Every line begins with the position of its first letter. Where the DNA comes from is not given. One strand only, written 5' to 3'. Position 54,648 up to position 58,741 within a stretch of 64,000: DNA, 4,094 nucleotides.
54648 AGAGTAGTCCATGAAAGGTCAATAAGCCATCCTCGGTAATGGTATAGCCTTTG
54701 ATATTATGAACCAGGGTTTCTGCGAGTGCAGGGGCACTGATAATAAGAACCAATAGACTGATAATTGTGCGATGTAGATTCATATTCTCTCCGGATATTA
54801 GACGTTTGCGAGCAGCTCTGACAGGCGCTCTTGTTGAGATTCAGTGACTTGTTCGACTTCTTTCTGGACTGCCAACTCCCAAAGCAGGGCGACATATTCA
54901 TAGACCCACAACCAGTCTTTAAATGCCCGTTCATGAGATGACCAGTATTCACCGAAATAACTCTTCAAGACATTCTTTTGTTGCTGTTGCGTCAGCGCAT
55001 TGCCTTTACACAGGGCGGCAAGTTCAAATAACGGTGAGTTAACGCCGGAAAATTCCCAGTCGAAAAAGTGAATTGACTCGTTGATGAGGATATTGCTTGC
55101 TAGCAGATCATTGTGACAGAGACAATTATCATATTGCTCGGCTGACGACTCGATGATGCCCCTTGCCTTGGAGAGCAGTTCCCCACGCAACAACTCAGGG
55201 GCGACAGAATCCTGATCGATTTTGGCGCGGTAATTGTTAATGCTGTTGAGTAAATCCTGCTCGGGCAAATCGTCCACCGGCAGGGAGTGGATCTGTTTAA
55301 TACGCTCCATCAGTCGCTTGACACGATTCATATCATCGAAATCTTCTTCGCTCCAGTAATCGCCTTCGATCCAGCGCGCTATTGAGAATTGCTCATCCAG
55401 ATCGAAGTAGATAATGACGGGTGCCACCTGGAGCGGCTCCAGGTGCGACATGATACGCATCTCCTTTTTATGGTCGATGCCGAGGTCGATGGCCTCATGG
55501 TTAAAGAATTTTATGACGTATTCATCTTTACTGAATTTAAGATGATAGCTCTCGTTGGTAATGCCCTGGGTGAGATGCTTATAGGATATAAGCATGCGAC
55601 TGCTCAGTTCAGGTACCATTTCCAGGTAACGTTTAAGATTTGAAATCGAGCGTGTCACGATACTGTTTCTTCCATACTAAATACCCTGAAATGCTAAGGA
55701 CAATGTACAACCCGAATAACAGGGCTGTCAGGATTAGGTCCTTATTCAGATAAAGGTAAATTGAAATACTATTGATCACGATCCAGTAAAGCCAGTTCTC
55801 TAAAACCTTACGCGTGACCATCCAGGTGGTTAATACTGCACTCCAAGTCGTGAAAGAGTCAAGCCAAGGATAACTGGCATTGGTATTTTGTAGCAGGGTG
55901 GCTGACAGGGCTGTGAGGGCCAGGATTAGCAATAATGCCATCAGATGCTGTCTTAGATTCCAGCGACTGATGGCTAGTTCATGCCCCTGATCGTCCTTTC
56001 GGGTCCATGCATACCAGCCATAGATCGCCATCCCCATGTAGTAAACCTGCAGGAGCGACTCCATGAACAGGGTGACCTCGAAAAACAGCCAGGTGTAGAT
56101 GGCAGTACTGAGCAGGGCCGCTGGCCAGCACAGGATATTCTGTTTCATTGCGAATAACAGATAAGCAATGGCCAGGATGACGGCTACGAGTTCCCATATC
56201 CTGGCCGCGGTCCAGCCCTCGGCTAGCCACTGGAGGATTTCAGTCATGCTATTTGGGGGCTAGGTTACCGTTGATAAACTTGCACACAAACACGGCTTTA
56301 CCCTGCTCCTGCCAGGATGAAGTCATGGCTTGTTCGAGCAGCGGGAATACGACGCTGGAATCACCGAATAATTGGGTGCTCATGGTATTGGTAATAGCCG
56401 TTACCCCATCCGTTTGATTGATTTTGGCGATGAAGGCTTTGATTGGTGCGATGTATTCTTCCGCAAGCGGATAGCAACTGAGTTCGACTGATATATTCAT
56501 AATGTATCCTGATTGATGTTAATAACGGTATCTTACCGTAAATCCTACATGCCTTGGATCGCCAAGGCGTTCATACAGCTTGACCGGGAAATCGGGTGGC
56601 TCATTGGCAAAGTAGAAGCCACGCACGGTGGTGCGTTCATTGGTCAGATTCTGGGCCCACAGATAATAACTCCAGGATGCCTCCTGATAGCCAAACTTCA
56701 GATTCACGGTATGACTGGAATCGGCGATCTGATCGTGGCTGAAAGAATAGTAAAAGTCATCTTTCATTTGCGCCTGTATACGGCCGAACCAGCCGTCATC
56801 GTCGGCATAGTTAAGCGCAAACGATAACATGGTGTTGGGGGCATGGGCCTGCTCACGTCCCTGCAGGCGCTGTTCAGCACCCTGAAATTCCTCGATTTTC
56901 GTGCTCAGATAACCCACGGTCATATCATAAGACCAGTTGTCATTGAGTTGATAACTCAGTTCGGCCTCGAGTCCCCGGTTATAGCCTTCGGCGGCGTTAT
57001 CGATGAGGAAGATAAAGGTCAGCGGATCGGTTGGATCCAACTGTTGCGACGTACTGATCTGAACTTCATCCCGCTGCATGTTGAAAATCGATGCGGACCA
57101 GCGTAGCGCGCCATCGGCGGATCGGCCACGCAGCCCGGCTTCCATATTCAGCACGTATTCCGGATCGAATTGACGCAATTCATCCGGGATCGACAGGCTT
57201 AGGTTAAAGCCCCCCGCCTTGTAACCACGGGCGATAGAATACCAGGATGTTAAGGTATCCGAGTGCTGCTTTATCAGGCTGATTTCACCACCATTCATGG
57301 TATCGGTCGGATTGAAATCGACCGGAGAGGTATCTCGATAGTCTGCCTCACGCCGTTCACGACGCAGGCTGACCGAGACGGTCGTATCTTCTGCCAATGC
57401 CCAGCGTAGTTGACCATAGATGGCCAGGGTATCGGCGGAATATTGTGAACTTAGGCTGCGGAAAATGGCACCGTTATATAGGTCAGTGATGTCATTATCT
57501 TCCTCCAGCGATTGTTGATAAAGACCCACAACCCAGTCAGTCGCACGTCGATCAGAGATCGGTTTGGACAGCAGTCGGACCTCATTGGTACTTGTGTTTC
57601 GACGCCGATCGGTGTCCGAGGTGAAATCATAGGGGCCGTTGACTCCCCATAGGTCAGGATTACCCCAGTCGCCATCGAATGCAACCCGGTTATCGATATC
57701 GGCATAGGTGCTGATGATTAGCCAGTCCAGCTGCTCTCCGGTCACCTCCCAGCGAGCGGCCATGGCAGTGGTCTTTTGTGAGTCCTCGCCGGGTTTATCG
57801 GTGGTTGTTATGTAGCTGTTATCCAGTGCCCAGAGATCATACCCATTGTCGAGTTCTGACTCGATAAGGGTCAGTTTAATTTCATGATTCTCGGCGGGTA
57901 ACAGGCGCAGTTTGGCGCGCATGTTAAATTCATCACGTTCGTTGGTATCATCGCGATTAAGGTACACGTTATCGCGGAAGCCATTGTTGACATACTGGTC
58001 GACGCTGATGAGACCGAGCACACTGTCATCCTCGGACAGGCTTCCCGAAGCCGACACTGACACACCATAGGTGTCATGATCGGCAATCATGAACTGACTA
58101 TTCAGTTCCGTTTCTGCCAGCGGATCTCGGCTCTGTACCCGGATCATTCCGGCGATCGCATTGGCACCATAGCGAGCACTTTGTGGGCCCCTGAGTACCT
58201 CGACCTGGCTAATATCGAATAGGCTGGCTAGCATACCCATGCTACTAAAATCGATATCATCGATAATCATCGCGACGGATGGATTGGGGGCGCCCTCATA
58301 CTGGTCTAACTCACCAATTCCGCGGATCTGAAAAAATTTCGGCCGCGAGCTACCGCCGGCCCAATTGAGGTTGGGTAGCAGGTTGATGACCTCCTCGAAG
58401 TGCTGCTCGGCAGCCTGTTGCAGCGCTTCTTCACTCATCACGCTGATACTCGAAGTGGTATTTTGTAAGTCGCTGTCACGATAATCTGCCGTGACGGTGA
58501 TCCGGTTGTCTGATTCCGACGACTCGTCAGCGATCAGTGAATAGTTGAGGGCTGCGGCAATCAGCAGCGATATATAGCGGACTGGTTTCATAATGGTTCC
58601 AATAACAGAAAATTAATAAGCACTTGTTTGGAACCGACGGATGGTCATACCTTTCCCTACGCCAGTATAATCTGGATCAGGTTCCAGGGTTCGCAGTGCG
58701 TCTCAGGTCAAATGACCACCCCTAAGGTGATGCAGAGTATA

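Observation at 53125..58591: Five-gene thiamine-scavenging operon ending in a periplasmic amidohydrolase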

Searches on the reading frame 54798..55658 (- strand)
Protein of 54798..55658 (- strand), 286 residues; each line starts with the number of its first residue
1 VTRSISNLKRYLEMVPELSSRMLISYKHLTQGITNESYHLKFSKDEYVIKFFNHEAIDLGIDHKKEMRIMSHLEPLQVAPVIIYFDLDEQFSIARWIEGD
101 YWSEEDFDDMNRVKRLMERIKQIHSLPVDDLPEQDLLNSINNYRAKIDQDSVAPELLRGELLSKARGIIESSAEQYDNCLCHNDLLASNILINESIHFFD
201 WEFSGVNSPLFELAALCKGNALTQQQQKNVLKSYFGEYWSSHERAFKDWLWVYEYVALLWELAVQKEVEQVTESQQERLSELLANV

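Call 4: search_protein_families(library=pfam, proteins=[window:54798-55658:-])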
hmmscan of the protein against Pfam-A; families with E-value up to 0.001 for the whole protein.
window:54798-55658:- (286 aa): 2 families
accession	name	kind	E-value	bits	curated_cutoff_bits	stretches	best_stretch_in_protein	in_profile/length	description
PF01636.29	APH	-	3.1e-20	73.4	23.2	1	27-238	3-229/239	Phosphotransferase enzyme family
PF01633.27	Choline_kinase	-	3.6e-15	56.5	29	1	28-222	3-209/300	Choline/ethanolamine kinase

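Call 17: search_protein_families(library=ncbifam, proteins=[window:54798-55658:-], max_evalue=0.001)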
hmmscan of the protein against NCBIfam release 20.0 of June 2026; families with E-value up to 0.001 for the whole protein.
window:54798-55658:- (286 aa): 5 families
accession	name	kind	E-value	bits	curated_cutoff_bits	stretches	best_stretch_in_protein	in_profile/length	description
NF041256.1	GntI_guanitoxin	equivalog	5.7e-42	143.9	357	1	27-273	19-269/282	guanitoxin biosynthesis pre-guanitoxin N-oxide kinase GntI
TIGR02721.1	ycfN_thiK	equivalog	5.4e-26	91.3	299.45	1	28-263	3-235/256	thiamine kinase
NF003558.0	PRK05231.1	equivalog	3e-07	29.7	271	1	23-223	24-234/322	homoserine kinase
NF033068.1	APH_3p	equivalog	1.5e-06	27.9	205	1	43-238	33-235/255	APH(3') family aminoglycoside O-phosphotransferase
NF008738.0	PRK11768.1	equivalog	1e-05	25.1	194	1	88-234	101-254/327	serine/threonine protein kinase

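Call 30: find_related_loci(query=A2, collection=metagenome_contigs, flank=10000)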
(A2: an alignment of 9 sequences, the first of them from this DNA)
Query A2 (286 aa) in metagenome_contigs; peptide patterns used: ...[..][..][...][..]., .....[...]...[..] (x = any residue, [..] = any of these).
600 stretches matched a pattern (row limit reached: there are more); 491 encode a relative of the query (tblastn E <= 1e-3); the best 80 are kept; 80 distinct loci.
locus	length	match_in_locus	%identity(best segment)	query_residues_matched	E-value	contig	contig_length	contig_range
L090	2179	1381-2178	69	1-266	6e-134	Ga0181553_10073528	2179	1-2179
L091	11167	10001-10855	55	1-285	2e-108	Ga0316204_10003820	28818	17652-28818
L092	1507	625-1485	32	1-285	2e-55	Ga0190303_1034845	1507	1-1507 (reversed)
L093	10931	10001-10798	33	24-280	3e-45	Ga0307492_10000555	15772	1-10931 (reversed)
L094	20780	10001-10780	32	27-285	5e-32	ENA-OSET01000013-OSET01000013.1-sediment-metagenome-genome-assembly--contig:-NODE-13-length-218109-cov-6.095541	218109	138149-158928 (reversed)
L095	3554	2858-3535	30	24-260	4e-30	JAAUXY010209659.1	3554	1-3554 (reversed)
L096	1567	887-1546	31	9-236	1e-30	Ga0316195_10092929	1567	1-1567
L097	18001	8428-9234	27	5-282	3e-29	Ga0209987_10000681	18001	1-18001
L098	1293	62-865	27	5-281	1e-29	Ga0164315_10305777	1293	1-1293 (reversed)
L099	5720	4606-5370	26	5-267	4e-29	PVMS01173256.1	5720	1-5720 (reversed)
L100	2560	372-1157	26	12-282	8e-29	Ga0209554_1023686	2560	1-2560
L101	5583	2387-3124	25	29-282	8e-29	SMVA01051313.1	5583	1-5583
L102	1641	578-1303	24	12-260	7e-28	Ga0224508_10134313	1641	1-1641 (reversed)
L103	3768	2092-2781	28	29-264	4e-27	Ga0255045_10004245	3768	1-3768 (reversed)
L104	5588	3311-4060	28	7-262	6e-27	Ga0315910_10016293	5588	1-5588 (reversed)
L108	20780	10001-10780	30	27-282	9e-27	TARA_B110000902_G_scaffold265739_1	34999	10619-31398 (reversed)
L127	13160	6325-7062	24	29-282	3e-24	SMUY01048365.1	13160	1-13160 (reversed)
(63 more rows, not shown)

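Call 54: find_homologous_proteins(query=window:54798-55658:-, max_evalue=1e-10)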
Query window:54798-55658:- (286 aa): 19 proteins with E <= 1e-10 among 504 candidates.
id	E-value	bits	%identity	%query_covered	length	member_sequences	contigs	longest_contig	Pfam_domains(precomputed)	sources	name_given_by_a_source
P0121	1.1e-187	640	100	100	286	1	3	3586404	PF01633.27,PF01636.30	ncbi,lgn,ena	-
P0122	2.1e-162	557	85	100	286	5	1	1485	PF01633.27,PF01636.30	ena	-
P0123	4.5e-135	467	85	84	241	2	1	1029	PF01633.27,PF01636.30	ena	-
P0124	4.7e-131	454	71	99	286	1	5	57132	PF01633.27,PF01636.30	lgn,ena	-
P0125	1.8e-125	436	69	100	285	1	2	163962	PF01633.27,PF02958.27,PF01636.30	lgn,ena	-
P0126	9.2e-125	434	68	100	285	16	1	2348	PF01633.27,PF02958.27,PF01636.30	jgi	jgi:aminoglycoside phosphotransferase (APT) family kinase protein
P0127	1.3e-124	433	68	100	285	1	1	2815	PF01633.27,PF01636.30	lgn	-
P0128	2.5e-124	432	68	100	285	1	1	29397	PF01633.27,PF01636.30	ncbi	-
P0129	2.7e-124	432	68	99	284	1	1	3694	PF01633.27,PF01636.30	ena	-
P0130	3.1e-124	432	68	100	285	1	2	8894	PF01633.27,PF02958.27,PF01636.30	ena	-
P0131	3.3e-108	379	64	92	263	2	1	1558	PF01633.27,PF01636.30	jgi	jgi:thiamine kinase-like enzyme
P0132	3.3e-103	363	55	100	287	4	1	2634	PF01633.27,PF01636.30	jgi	-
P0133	1.0e-101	358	54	100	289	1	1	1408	PF01633.27,PF01636.30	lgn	-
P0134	9.5e-98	345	53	99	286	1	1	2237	PF01633.27,PF01636.30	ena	-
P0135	1.6e-95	338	52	99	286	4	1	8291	PF01633.27,PF01636.30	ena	-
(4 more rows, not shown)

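Call 68: search_protein_families(library=pfam, proteins=[L094:10806-11726:+, L108:10837-11766:+, L097:9268-10059:-, L127:8415-11390:+], max_evalue=0.01)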
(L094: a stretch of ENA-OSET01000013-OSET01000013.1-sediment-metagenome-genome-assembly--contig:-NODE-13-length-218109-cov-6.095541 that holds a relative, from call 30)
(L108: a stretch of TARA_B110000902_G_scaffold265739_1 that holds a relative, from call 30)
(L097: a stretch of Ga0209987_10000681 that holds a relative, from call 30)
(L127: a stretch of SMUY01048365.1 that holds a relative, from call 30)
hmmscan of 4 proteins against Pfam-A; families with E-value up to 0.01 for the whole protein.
L094:10806-11726:+ (306 aa): 3 families
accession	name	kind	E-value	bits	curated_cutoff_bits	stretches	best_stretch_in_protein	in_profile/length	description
PF04892.17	VanZ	-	2.1e-07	32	30.1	1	11-116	2-124/126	VanZ like family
PF03425.19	CBM_11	-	8.6e-06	26.3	27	1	159-268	16-135/182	Carbohydrate binding domain (family 11)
PF08547.18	CIA30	-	0.0039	17.7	24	1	205-271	61-121/157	Complex I intermediate-associated protein 30 (CIA30)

L108:10837-11766:+ (309 aa): 1 family
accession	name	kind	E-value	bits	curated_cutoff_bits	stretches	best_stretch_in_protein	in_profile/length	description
PF04892.17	VanZ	-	2.8e-06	28.4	30.1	1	15-111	36-122/126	VanZ like family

L097:9268-10059:- (263 aa): 2 families
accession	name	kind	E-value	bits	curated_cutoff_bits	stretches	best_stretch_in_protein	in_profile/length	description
PF16123.11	HAGH_C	-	2.6e-14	53.8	25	1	176-263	1-83/83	Hydroxyacylglutathione hydrolase C-terminus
PF00753.33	Lactamase_B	-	6.2e-13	49.6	22.7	1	34-175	33-196/196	Metallo-beta-lactamase superfamily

L127:8415-11390:+ (991 aa): 2 families
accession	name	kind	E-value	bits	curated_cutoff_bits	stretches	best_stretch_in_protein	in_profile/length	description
PF05193.26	Peptidase_M16_C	-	6.5e-41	140.6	23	2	225-397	8-181/181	Peptidase M16 inactive domain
PF00675.25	Peptidase_M16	-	3.1e-30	105.5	22.3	2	63-208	2-146/149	Insulinase (Peptidase family M16)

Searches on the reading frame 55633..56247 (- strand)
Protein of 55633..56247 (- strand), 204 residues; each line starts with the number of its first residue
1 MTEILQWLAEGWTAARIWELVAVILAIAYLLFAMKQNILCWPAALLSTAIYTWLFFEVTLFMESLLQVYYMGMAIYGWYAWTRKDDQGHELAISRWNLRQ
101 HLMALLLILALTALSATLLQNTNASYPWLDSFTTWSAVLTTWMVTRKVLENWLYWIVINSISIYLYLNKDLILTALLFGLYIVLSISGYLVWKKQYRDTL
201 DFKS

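Call 4: search_protein_families(library=pfam, proteins=[window:55633-56247:-])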
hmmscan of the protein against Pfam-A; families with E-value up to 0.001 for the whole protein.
window:55633-56247:- (204 aa): 1 family
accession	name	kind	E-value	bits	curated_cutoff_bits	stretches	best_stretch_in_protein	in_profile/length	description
PF04973.17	NMN_transporter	-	4.2e-52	177.1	27.3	1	17-194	2-175/175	Nicotinamide mononucleotide transporter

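Call 17: search_protein_families(library=ncbifam, proteins=[window:55633-56247:-], max_evalue=0.001)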
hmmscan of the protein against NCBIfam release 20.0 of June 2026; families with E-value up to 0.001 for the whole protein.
window:55633-56247:- (204 aa): 2 families
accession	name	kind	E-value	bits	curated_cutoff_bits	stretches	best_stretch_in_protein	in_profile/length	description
TIGR01528.1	NMN_trans_PnuC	equivalog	1e-24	87.5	42.45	1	17-197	3-186/187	nicotinamide riboside transporter PnuC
NF011926.0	PRK15397.1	subfamily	6.7e-20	72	335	2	19-111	26-118/239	nicotinamide riboside transporter PnuC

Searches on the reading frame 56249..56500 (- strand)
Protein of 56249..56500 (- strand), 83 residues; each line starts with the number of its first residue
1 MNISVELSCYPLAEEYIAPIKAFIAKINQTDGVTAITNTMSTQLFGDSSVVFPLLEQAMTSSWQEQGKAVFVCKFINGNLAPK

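Call 4: search_protein_families(library=pfam, proteins=[window:56249-56500:-])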
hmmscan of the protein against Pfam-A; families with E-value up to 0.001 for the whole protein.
window:56249-56500:- (83 aa): 1 family
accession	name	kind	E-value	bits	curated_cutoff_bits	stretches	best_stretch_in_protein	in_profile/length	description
PF07615.16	Ykof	-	2.5e-05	25.1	21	1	5-65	4-64/81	YKOF-related Family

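Call 17: search_protein_families(library=ncbifam, proteins=[window:56249-56500:-], max_evalue=0.001)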
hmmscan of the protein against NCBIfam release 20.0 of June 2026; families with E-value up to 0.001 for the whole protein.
window:56249-56500:- (83 aa): 0 families

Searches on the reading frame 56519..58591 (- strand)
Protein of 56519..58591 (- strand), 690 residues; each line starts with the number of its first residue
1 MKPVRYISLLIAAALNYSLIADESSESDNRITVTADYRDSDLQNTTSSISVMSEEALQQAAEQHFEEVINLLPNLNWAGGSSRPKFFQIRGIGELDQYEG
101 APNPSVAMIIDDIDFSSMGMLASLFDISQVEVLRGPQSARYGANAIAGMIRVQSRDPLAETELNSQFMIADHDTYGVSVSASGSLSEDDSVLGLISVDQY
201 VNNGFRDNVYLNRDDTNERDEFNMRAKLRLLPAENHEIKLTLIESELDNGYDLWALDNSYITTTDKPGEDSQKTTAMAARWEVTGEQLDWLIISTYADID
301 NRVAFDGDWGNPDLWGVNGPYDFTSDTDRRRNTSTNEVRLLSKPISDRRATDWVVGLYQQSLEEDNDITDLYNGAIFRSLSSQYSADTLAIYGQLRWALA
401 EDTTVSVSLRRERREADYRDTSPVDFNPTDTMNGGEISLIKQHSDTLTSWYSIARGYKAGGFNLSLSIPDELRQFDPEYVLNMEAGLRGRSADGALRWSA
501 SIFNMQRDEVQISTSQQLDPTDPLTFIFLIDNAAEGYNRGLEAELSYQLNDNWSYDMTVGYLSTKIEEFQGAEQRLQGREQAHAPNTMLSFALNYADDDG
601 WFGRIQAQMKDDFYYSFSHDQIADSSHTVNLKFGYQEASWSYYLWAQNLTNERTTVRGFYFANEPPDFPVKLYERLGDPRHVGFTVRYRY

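Call 4: search_protein_families(library=pfam, proteins=[window:56519-58591:-])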
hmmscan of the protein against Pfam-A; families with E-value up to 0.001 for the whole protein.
window:56519-58591:- (690 aa): 2 families
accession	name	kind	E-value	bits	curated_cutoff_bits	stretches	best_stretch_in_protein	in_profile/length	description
PF00593.30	TonB_dep_Rec_b-barrel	-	1.9e-23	84.5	27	1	254-649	42-436/436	TonB dependent receptor-like, beta-barrel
PF07715.20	Plug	-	4.1e-17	63.1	23.9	1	42-148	2-106/107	TonB-dependent Receptor Plug Domain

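Call 17: search_protein_families(library=ncbifam, proteins=[window:56519-58591:-], max_evalue=0.001)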
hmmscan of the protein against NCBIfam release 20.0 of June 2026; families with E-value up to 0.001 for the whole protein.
window:56519-58591:- (690 aa): 22 families
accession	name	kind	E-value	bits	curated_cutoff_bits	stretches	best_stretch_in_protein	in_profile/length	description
TIGR01783.1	TonB-siderophor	subfamily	6.3e-33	114.3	223.5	2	45-208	2-161/649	TonB-dependent siderophore receptor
TIGR01785.1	TonB-hemin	subfamily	4.9e-16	58.3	316.85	1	30-158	3-132/677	TonB-dependent heme/hemoglobin receptor family protein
NF053590.1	TonB_dep_TOL0244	equivalog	1.3e-15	57.1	645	2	473-589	410-519/604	TOL_0244 family TonB-dependent receptor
NF010010.0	PRK13483.1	equivalog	2.5e-15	55.5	927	1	6-244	11-252/660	ligand-gated channel protein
NF041535.1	TonB_rec_PqqU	equivalog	2.8e-13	49.1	1200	2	124-219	100-197/676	TonB-dependent receptor PqqU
NF047944.1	FoxamRcptFoxA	equivalog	1.4e-12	46.7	1300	1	10-191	13-199/697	ferrioxamine B receptor FoxA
NF010038.0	PRK13513.1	equivalog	2.9e-12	45.9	942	1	7-238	11-248/659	ligand-gated channel protein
NF010011.0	PRK13484.1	equivalog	8.5e-12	44.1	1197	1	7-240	11-245/682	IreA family TonB-dependent siderophore receptor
NF010651.0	PRK14050.1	equivalog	1e-09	37.1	884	1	373-603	436-649/730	TonB-dependent siderophore receptor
NF007465.0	PRK10044.1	equivalog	1.2e-09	36.9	803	1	32-189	66-221/726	ferrichrome porin FhuA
TIGR01786.1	TonB-hemlactrns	subfamily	3.4e-09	35.6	323.75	1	30-157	2-136/719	TonB-dependent hemoglobin/transferrin/lactoferrin family receptor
NF007478.2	PRK10064.1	equivalog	5.1e-09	34.9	745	1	11-155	15-158/663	catecholate siderophore receptor CirA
NF010650.0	PRK14049.1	equivalog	2.3e-08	32.7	904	1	39-192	76-225/729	ferrioxamine B receptor precursor protein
NF007926.1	PRK10641.1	equivalog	5.9e-08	31.7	836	1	9-213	7-208/617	TonB-dependent vitamin B12 receptor BtuB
NF050067.1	TonBEntbctnRecCfrA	equivalog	9.5e-08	30.8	1200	1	7-202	6-211/698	TonB-dependent ferric enterobactin receptor CfrA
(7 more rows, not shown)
